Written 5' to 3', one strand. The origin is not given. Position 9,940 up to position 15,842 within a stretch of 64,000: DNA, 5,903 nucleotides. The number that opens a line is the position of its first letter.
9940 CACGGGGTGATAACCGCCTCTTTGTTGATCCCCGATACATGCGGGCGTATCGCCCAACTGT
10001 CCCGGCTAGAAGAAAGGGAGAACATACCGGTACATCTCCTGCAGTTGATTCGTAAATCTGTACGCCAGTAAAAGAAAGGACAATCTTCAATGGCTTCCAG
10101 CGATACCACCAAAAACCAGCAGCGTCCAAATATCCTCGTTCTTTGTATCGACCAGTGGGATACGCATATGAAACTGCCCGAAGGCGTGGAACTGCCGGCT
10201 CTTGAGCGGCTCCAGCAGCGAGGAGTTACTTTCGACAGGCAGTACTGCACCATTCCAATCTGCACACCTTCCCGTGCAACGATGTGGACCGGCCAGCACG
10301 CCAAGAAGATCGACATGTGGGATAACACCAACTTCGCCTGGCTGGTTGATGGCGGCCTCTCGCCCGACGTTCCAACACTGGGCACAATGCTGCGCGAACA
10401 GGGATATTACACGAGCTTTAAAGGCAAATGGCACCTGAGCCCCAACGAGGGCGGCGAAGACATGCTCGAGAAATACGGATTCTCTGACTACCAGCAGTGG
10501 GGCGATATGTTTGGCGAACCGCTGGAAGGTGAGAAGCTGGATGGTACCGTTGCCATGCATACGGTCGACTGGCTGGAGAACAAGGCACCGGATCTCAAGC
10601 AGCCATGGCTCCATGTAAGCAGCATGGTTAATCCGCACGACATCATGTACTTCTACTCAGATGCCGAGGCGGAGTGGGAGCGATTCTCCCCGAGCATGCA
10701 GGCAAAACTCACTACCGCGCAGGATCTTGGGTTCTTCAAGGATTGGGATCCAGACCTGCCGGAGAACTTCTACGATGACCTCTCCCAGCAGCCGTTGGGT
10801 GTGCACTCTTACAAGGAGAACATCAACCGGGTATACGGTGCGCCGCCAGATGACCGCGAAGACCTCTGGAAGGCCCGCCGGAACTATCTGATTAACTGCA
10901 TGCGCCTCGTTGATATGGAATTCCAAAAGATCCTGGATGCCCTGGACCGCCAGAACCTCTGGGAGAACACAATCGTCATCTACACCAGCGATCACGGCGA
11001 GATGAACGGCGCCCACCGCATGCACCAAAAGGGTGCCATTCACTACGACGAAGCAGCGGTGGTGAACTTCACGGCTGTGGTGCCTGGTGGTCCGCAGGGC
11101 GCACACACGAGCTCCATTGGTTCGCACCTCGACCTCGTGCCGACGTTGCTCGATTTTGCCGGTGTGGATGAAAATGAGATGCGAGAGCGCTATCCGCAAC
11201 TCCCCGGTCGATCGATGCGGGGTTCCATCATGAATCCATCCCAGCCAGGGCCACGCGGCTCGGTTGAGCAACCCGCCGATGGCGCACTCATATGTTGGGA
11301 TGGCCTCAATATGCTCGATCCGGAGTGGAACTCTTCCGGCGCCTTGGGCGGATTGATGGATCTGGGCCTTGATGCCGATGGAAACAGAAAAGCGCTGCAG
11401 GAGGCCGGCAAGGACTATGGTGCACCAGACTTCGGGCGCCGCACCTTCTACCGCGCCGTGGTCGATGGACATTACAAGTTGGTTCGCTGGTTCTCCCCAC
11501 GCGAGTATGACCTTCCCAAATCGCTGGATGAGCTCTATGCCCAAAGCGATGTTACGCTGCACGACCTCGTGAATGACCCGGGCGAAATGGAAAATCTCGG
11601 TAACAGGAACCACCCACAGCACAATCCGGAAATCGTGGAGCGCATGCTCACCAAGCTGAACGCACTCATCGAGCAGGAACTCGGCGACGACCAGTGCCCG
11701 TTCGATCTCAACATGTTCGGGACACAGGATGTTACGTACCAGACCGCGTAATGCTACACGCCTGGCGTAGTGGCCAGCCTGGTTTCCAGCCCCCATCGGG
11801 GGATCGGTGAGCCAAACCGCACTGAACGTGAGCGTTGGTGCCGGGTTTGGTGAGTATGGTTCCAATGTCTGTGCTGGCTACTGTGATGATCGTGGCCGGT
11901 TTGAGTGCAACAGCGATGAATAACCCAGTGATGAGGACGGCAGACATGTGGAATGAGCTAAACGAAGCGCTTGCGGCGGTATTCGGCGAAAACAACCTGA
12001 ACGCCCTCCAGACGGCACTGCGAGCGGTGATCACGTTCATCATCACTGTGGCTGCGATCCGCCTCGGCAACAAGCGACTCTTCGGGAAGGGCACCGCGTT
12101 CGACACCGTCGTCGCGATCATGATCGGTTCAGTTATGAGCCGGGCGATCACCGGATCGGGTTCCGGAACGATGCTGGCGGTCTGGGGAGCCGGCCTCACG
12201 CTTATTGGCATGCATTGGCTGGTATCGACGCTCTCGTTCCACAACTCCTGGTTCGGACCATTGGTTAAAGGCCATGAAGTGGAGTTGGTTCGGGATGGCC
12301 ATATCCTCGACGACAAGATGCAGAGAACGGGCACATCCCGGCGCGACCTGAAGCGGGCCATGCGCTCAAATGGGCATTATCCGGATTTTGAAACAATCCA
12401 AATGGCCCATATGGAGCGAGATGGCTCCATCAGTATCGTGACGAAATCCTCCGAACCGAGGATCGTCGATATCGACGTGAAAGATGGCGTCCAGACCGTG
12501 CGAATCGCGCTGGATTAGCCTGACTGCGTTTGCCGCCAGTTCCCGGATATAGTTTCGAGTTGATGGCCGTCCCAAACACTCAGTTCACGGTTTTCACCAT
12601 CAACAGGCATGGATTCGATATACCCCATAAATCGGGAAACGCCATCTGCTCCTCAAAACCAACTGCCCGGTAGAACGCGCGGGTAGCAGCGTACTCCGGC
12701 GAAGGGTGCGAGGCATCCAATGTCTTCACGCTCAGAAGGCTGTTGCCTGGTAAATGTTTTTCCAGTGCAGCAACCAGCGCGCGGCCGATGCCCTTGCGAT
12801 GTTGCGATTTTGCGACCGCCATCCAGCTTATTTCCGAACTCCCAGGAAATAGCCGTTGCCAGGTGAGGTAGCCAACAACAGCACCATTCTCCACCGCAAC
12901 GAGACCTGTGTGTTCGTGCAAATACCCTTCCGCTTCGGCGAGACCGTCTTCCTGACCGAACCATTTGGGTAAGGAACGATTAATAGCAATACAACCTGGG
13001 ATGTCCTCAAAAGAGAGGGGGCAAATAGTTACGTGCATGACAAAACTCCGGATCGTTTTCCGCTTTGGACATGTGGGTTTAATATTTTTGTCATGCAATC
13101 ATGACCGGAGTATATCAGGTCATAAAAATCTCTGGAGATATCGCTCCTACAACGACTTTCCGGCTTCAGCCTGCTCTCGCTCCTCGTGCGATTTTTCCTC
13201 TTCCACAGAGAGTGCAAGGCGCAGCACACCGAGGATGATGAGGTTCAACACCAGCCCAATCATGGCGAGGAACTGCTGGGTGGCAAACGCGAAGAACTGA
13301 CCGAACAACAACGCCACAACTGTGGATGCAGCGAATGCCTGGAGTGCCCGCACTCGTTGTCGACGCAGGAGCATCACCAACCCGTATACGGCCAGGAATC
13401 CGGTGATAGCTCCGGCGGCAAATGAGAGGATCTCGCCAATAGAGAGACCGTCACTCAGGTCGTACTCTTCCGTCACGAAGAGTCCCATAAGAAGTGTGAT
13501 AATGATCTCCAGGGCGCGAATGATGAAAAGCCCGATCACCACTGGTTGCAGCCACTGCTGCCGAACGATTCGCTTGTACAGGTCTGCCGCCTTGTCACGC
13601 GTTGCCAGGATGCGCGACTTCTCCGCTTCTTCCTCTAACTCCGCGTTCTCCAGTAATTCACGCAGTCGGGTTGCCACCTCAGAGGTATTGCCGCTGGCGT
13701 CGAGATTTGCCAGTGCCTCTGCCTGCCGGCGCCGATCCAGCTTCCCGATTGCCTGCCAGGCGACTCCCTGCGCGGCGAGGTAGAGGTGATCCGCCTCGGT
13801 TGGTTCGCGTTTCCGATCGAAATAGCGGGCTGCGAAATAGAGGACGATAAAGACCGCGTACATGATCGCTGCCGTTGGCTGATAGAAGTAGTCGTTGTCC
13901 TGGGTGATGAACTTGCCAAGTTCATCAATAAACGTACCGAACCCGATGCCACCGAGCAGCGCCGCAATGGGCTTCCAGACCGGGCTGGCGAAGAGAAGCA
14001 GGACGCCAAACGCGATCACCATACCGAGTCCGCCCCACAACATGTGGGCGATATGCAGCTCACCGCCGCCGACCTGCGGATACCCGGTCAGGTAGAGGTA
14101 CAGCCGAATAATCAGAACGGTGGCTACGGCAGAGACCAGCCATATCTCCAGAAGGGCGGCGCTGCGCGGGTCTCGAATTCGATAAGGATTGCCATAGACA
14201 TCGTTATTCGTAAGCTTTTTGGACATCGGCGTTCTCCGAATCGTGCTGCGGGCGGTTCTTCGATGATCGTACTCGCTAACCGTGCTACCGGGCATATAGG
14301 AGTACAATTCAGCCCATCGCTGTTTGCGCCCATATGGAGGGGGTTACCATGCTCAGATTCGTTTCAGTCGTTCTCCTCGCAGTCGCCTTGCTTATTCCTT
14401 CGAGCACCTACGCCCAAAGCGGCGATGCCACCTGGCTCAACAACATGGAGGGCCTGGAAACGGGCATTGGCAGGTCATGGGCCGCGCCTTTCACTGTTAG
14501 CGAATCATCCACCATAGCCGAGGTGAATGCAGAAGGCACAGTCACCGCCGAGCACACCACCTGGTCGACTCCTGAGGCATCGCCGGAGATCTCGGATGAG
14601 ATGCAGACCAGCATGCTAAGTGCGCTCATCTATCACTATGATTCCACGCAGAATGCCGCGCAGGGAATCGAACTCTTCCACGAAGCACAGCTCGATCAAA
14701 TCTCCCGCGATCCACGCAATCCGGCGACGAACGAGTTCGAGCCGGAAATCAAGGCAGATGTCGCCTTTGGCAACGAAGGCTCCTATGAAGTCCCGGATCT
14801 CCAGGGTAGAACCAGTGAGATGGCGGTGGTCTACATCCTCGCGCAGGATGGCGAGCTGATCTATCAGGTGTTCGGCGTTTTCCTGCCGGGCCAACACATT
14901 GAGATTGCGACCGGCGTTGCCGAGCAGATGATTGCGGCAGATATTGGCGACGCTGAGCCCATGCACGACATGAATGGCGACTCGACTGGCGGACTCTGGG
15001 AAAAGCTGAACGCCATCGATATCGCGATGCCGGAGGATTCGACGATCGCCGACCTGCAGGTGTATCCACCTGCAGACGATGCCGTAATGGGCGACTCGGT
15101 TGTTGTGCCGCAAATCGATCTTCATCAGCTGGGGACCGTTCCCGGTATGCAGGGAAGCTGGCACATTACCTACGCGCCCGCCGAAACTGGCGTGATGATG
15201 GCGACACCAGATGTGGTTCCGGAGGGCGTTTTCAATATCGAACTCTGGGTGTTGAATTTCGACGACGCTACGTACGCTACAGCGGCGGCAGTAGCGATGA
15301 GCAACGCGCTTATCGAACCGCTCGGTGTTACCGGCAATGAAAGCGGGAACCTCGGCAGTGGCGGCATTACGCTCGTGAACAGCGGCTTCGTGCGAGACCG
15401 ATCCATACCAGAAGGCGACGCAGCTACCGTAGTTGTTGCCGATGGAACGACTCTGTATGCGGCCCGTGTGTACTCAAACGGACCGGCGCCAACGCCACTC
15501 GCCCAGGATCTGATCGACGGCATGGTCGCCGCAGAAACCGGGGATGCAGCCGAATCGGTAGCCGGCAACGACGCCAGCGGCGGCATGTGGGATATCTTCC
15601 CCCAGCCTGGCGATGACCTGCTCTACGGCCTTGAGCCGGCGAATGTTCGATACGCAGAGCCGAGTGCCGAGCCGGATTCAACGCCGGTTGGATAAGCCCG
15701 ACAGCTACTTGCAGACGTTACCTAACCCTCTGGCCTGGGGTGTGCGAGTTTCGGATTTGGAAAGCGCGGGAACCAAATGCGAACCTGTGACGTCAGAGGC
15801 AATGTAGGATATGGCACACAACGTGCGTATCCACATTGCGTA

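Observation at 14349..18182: Tandem array of four genes encoding five copies of an unassigned secreted acidic domain ending in G-[ST]-[ST]-G-G-x-[WF]-[DE]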

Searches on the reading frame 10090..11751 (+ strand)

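Call 60: search_protein_families(library=pfam, proteins=[window:10090-11751:+], max_evalue=0.001)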
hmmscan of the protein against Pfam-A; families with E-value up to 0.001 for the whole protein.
window:10090-11751:+ (553 aa): 4 families
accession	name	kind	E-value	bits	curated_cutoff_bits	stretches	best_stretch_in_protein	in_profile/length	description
PF00884.28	Sulfatase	-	4.7e-45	154.6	25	1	13-359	1-301/301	Sulfatase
PF01663.27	Phosphodiest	-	6.6e-07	29.7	23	1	269-307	186-224/342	Type I phosphodiesterase / nucleotide pyrophosphatase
PF02995.22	DUF229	-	7.3e-06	25.4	25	1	268-317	307-356/496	Protein of unknown function (DUF229)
PF16347.10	SGSH_C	-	0.0004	21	29.3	0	485-527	113-152/154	N-sulphoglucosamine sulphohydrolase, C-terminal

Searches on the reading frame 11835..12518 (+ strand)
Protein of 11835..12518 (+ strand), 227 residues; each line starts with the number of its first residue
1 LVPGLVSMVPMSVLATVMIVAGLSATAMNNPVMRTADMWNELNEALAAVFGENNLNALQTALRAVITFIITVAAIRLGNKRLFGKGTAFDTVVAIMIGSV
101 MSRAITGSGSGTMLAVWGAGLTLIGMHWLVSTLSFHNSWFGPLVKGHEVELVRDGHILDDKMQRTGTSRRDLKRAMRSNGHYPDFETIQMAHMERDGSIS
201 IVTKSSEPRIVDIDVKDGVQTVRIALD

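Call 60: search_protein_families(library=pfam, proteins=[window:11835-12518:+], max_evalue=0.001)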
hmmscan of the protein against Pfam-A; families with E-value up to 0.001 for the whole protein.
window:11835-12518:+ (227 aa): 2 families
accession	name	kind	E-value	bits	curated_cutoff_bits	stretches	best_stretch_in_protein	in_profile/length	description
PF04239.17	DUF421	-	4.7e-11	42.7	23.6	1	136-207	2-72/129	YetF C-terminal domain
PF20730.2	YetF_N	-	0.00097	19.4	26.5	0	58-105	2-49/76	YetF N-terminal transmembrane domain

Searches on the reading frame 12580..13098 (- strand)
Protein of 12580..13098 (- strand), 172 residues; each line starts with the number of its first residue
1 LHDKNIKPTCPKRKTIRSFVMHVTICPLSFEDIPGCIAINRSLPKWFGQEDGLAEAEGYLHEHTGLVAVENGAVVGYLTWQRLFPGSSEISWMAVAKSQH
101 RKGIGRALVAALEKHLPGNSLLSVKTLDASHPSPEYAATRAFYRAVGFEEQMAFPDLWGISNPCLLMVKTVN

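Call 60: search_protein_families(library=pfam, proteins=[window:12580-13098:-], max_evalue=0.001)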
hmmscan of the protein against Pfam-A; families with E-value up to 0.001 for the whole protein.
window:12580-13098:- (172 aa): 3 families
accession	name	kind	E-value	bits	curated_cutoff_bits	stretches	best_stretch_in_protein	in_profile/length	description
PF13508.13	Acetyltransf_7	-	8.6e-12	45.7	27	1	64-150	4-84/84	Acetyltransferase (GNAT) domain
PF00583.31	Acetyltransf_1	-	2e-11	44.6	20.7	1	60-148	30-116/116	Acetyltransferase (GNAT) family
PF13673.13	Acetyltransf_10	-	2.4e-08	34.5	23.6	1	62-150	30-109/128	Acetyltransferase (GNAT) domain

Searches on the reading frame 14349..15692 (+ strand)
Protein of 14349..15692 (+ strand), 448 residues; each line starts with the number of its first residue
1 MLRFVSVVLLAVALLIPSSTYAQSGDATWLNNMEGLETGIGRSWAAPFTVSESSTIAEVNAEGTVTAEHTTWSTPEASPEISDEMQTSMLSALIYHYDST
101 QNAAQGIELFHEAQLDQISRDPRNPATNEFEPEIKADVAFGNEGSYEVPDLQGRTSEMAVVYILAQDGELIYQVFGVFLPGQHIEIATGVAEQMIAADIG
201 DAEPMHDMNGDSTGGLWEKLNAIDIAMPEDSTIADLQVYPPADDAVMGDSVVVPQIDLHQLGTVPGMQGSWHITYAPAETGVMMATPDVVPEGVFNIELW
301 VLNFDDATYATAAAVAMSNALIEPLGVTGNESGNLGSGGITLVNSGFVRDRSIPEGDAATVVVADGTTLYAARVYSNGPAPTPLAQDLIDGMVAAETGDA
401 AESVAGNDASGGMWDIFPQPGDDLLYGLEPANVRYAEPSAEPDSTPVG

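Call 4: search_protein_families(library=pfam, proteins=[window:14349-15692:+], max_evalue=10)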
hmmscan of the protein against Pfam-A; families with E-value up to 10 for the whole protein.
window:14349-15692:+ (448 aa): 1 family
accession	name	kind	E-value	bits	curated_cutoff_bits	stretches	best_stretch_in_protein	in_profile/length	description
PF24088.1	DUF7373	-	0.016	15.5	27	1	297-323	84-110/193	Domain of unknown function (DUF7373) N-terminal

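Call 5: search_protein_families(library=ncbifam, proteins=[window:14349-15692:+], max_evalue=10)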
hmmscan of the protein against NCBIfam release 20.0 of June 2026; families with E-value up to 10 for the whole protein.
window:14349-15692:+ (448 aa): 0 families

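Call 44: find_homologous_proteins(query=window:14349-15692:+, max_evalue=0.001)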
Query window:14349-15692:+ (448 aa): 44 proteins with E <= 0.001 among 8000 candidates.
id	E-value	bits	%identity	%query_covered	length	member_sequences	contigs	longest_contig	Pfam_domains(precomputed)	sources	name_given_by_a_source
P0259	2.2e-288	974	99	100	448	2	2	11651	-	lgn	-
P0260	1.4e-217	741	73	100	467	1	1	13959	-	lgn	-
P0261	1.8e-213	728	71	100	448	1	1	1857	-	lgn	-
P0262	2.9e-210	717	70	100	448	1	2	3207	-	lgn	-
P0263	5.2e-208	710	69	100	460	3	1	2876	-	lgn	-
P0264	7.2e-207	706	70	100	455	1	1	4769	-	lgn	-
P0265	1.5e-204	698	68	100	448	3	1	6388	-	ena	-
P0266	6.2e-198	676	66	100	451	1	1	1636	-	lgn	-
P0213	8.7e-195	666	66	100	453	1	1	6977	-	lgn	-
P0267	1.9e-180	619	64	100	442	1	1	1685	-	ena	-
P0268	1.6e-178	612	61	100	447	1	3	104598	-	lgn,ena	-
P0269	3.0e-177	608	63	100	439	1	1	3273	-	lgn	-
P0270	1.4e-175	603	62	100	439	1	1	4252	-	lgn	-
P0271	1.4e-172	593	61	100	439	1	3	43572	-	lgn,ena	-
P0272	4.2e-171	588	61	100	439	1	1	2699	-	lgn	-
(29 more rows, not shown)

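Call 53: predict_structure(alignment_id=A4)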
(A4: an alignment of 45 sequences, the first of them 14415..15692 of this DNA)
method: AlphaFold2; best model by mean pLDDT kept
length: 426 residues; sequences in the alignment: 45
mean_pLDDT: 81.7   pTM: 0.52
mean pLDDT of the five models: 81.7, 81.1, 80.8, 78.7, 76.3
residues with pLDDT >= 90: 161; 70-90: 182; 50-70: 67; < 50: 16
segments of 3 or more residues with pLDDT < 50: 1-3, 262-265, 422-426
pLDDT, mean of each block of 10 residues (from residue 1): 60 91 74 73 69 57 87 96 91 75 85 94 79 84 97 91 95 95 90 96 86 84 56 77 87 74 55 92 84 86 66 65 79 84 93 87 93 88 86 91 89 78 38
secondary structure, 60 per line:
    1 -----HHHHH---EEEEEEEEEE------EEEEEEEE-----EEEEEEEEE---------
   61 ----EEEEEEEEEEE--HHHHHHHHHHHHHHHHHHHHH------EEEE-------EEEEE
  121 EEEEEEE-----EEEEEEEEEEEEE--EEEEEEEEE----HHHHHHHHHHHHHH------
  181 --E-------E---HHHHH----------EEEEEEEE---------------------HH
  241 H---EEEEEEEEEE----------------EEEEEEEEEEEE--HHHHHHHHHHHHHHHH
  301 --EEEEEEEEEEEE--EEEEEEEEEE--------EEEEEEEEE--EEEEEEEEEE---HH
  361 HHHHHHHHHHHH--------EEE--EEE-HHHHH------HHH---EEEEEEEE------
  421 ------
elements in order: H6-10 E14-23 E30-37 E43-51 E65-75 H78-98 E105-108 E116-127 E133-145 E148-156 H161-174 H195-199 E210-217 E245-254 E271-282 H285-300 E303-314 E317-326 E335-343 E346-355 H359-372 E381-383 E386-388 H390-394 E407-414

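Call 55: fold_search(model_id=the predicted structure, library=pdb)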
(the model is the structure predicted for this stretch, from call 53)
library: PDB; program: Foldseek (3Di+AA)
matches with E <= 10: 1279; with E <= 0.001: 2
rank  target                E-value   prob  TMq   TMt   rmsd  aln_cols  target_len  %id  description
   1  3rqb_B                7.6e-04  0.21  0.10  0.13  23.1       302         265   14  Crystal Structure of Conserved Protein of Unknown Function with Hot dog Fold from Alicyclobacillus acidocaldarius (released 2011-05-18)
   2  3rqb_A                9.5e-04  0.23  0.10  0.14  23.1       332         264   13  Crystal Structure of Conserved Protein of Unknown Function with Hot dog Fold from Alicyclobacillus acidocaldarius (released 2011-05-18)
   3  6xrf_G                2.2e-03  0.91  0.12  0.25  13.7       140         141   13  EagT6 Tse6 NT complex (released 2020-12-30)
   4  6xrf_H                5.5e-03  0.89  0.14  0.29  13.4       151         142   14  EagT6 Tse6 NT complex (released 2020-12-30)
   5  6xrf_A                6.1e-03  0.87  0.14  0.29  13.7       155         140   15  EagT6 Tse6 NT complex (released 2020-12-30)
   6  6b7l                  6.8e-03  0.11  0.09  0.12  24.4       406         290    7  Aeromonas veronii immune modulator A (released 2018-10-03)
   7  4o3y                  8.9e-03  0.06  0.08  0.07  27.7       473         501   10  Crystal structure of the vaccine antigen Transferrin Binding Protein B (TbpB) mutant Arg-179-Glu from Actinobacillus ple (released 2015-01-14)
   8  9r2r_B                9.4e-03  0.30  0.07  0.17  23.4       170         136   10  De novo designed M7 protein fold (released 2025-05-14)
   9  4r9z_B                9.9e-03  0.15  0.11  0.16  22.1       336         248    8  Mycobacterium avium subs paratuberculosis tesB protein MAP1729c (released 2014-10-08)
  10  6e8a_A                1.1e-02  0.92  0.19  0.41  17.0       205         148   12  Crystal structure of DcrB from Salmonella enterica at 1.92 Angstroms resolution (released 2018-10-31)
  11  3bbj_A                1.3e-02  0.15  0.11  0.15  21.3       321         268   10  CRYSTAL STRUCTURE OF A PUTATIVE THIOESTERASE II (TFU_2367) FROM THERMOBIFIDA FUSCA YX AT 2.45 A RESOLUTION (released 2007-11-20)
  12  3bbj_B                1.5e-02  0.16  0.11  0.16  20.1       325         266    8  CRYSTAL STRUCTURE OF A PUTATIVE THIOESTERASE II (TFU_2367) FROM THERMOBIFIDA FUSCA YX AT 2.45 A RESOLUTION (released 2007-11-20)
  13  6v04                  1.5e-02  0.12  0.08  0.12  20.9       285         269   10  DynU16 crystal structure, a putative protein in the dynemicin biosynthetic locus (released 2020-11-18)
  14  1tu1_A                1.7e-02  0.82  0.16  0.37  18.2       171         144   13  Crystal Structure of Protein of Unknown Function PA94 from Pseudomonas aeruginosa, Putative Regulator (released 2004-08-03)
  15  4esq                  2.3e-02  0.80  0.16  0.32  19.1       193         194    4  Crystal structure of the extracellular domain of PknH from Mycobacterium tuberculosis (released 2012-07-18)
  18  4ol4                  3.0e-02  0.69  0.16  0.31   7.7       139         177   15  Crystal structure of secreted proline rich antigen MTC28 (Rv0040c) from Mycobacterium tuberculosis (released 2015-01-28)
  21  4pws                  4.1e-02  0.87  0.18  0.36   6.2       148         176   17  Crystal structure of secreted proline rich antigen MTC28 (Rv0040c) at 2.15 A with bound chloride from Mycobacterium tube (released 2015-03-25)
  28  6e5d                  5.4e-02  0.41  0.16  0.30  17.5       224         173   12  Crystal structure of LpqN involved in cell envelope biogenesis of Mycobacterium tuberculosis (released 2019-07-24)
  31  6e8a_B                6.7e-02  0.60  0.15  0.32   6.5       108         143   17  Crystal structure of DcrB from Salmonella enterica at 1.92 Angstroms resolution (released 2018-10-31)
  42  7cu9_B                9.3e-02  0.60  0.14  0.28  13.9       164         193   13  Crystal structure of the soluble domain of TiME protein from Mycobacterium smegmatis (released 2021-08-25)
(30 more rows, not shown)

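Call 73: search_protein_families(library=pfam, alignment_id=A4, max_evalue=1)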
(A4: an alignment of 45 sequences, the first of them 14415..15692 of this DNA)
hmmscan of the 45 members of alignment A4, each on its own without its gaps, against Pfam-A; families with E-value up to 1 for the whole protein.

A. member 1, window:14415-15692:+ (426 aa): 1 family
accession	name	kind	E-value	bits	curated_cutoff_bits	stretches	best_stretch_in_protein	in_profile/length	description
PF24088.1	DUF7373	-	0.013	15.9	27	1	275-301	84-110/193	Domain of unknown function (DUF7373) N-terminal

B. families by the number of members that match (of 45 scanned): 7 families
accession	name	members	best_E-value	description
PF24088.1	DUF7373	24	3.5e-05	Domain of unknown function (DUF7373) N-terminal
PF25061.1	RRM_fung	1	0.06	Fungal RNA-binding domain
PF23720.1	DUF7161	1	0.12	Family of unknown function (DUF7161)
PF18390.7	GlgX_C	1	0.14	Glycogen debranching enzyme C-terminal domain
PF03277.18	Herpes_UL4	1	0.14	Herpesvirus UL4 family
PF06394.18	Pepsin-I3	1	0.27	Pepsin inhibitor-3-like repeated domain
PF17891.6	FluMu_N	1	0.3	Mu-like prophage FluMu N-terminal domain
